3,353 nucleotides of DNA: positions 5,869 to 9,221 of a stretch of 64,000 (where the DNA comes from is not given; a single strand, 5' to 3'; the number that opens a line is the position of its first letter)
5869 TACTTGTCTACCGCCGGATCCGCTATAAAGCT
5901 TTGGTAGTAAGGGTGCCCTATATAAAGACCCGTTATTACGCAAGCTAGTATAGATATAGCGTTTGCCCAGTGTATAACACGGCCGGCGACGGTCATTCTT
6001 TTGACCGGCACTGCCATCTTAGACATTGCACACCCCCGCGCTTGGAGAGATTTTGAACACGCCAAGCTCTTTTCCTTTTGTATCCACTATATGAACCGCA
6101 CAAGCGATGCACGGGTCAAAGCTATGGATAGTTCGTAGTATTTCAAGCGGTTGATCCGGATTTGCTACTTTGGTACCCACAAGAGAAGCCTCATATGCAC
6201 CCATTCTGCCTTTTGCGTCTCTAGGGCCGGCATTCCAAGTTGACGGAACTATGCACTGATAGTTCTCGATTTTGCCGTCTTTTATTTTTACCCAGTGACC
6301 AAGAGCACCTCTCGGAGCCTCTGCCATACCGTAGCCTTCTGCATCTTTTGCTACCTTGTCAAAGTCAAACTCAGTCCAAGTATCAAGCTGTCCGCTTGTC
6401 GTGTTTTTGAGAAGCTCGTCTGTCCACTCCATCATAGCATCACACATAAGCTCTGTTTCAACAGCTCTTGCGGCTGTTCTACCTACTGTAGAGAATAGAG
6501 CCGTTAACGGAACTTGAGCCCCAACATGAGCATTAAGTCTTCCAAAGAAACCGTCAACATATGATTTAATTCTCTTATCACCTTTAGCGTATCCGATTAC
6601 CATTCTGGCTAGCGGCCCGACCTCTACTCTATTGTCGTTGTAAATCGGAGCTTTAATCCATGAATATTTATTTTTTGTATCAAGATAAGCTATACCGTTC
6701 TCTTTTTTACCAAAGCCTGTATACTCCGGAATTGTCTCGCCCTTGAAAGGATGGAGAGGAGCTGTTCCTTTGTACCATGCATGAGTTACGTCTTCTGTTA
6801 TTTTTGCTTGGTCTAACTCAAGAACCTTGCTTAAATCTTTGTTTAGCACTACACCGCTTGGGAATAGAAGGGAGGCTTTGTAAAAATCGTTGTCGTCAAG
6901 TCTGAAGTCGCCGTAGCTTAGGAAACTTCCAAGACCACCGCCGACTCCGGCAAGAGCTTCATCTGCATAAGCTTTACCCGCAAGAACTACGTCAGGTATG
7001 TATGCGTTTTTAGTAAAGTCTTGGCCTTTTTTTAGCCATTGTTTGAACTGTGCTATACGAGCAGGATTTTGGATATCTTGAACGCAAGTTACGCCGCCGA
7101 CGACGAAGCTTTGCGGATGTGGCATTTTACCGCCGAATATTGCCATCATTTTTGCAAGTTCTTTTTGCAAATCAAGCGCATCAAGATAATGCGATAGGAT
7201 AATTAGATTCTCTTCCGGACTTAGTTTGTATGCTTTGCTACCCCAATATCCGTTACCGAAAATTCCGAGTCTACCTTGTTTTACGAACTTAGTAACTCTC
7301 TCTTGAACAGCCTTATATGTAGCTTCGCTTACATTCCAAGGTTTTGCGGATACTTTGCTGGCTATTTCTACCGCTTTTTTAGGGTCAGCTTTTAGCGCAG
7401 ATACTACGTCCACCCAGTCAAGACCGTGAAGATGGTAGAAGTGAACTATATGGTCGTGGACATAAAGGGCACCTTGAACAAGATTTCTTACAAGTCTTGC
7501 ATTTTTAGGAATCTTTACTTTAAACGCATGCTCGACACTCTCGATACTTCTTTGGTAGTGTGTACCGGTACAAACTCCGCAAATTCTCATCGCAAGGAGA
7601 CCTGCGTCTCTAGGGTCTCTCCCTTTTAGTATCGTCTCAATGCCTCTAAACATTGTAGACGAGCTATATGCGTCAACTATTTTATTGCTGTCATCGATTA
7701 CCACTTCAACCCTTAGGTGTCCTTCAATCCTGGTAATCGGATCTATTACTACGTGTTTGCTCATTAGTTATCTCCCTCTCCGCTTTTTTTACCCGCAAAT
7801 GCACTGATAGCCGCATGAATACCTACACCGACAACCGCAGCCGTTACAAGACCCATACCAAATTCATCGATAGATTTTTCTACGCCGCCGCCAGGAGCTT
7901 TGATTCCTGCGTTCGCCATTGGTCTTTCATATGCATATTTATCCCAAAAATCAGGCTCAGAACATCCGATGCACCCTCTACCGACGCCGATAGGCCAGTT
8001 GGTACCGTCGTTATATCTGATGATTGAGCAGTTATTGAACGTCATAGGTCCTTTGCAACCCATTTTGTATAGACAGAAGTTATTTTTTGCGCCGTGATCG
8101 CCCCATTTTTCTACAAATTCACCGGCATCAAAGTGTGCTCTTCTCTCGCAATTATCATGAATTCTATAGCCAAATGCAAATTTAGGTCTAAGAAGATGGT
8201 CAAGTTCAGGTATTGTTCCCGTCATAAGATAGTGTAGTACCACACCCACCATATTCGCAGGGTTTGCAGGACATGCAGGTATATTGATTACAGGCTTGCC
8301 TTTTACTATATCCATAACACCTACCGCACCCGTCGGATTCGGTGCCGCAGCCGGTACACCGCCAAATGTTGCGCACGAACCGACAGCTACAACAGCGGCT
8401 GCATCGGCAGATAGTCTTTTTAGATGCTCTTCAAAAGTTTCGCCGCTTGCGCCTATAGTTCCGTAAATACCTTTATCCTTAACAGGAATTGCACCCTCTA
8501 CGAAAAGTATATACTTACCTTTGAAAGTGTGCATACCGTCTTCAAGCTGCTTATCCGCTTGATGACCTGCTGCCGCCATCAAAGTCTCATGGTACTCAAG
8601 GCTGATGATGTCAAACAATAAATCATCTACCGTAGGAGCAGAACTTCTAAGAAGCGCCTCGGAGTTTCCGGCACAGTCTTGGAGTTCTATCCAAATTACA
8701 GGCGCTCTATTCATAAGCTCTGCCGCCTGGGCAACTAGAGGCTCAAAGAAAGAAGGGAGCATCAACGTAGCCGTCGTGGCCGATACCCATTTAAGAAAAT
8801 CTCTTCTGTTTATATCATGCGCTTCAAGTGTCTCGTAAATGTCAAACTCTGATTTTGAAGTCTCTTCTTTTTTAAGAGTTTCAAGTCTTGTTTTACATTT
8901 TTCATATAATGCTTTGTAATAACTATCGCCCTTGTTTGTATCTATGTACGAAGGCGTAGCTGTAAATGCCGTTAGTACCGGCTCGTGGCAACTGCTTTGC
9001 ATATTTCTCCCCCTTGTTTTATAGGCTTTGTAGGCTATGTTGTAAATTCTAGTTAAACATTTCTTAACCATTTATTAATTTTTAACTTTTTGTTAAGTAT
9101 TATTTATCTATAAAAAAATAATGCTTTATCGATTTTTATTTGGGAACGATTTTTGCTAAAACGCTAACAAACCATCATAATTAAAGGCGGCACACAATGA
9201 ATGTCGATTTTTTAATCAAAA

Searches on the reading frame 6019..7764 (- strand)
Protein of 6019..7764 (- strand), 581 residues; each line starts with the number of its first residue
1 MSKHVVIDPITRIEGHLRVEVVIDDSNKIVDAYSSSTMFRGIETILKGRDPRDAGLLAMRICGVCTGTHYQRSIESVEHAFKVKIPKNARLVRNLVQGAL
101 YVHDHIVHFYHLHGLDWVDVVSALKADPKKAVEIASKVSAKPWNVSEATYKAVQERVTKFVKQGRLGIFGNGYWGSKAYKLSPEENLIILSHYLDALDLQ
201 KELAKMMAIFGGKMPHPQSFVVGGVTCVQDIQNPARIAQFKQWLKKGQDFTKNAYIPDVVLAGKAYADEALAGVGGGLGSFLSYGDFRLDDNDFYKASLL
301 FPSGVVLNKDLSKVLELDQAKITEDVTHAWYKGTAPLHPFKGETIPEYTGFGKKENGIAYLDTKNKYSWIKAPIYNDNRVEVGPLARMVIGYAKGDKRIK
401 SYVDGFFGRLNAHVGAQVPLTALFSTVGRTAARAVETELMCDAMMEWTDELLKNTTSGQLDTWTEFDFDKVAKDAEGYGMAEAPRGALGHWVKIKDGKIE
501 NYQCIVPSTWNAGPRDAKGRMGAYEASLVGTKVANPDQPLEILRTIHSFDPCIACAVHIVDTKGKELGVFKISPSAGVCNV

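Call 52: search_protein_families(library=ncbifam, proteins=[window:6019-7764:-], max_evalue=1e-10)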
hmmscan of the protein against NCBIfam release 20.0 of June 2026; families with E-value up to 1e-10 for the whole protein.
window:6019-7764:- (581 aa): 8 families
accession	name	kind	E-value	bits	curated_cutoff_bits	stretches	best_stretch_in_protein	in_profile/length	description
NF007550.0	PRK10170.1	equivalog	2.8e-167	557.7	1101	1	3-568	17-592/597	Ni/Fe-hydrogenase large subunit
NF033181.1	NiFeSe_hydrog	equivalog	1.5e-165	552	600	1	3-567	2-504/507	nickel-dependent hydrogenase large subunit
NF007778.0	PRK10467.1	equivalog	1.6e-161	538.5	969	1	1-571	1-565/567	hydrogenase 2 large subunit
NF045518.1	H2_NiFeSe_large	exception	3.7e-120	402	780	2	179-562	133-484/485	NiFeSe hydrogenase large subunit HysA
TIGR03295.1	frhA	equivalog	5.8e-38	130.9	392.5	2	1-109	1-110/412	coenzyme F420 hydrogenase subunit alpha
NF041785.2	VhuA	equivalog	6.5e-26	90.8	800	1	4-130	3-126/418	F420-non-reducing hydrogenase Vhu subunit A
NF040828.1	sulfhyd_ShyA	equivalog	2e-24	86.3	700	2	365-560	238-413/415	NAD(P)-dependent hydrogenase/sulfhydrogenase 2 subunit alpha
NF040832.1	sulfhyd_HydA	equivalog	3.7e-18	65.8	880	0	463-560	330-424/426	NADPH-dependent hydrogenase/sulfhydrogenase 1 subunit alpha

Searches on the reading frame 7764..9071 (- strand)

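Call 52: search_protein_families(library=ncbifam, proteins=[window:7764-9071:-], max_evalue=1e-10)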
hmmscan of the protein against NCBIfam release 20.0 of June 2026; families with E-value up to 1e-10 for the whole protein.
window:7764-9071:- (435 aa): 3 families
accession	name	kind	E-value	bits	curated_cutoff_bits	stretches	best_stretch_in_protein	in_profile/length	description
TIGR00391.1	hydA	subfamily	5.6e-137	456.7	179.5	1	78-430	6-358/365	hydrogenase small subunit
NF007779.0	PRK10468.1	equivalog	2.4e-103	346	659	1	82-374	8-299/372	hydrogenase 2 small subunit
NF045520.1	H2_NiFeSe_small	exception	3e-74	250.2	470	1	87-379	2-308/314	NiFeSe hydrogenase small subunit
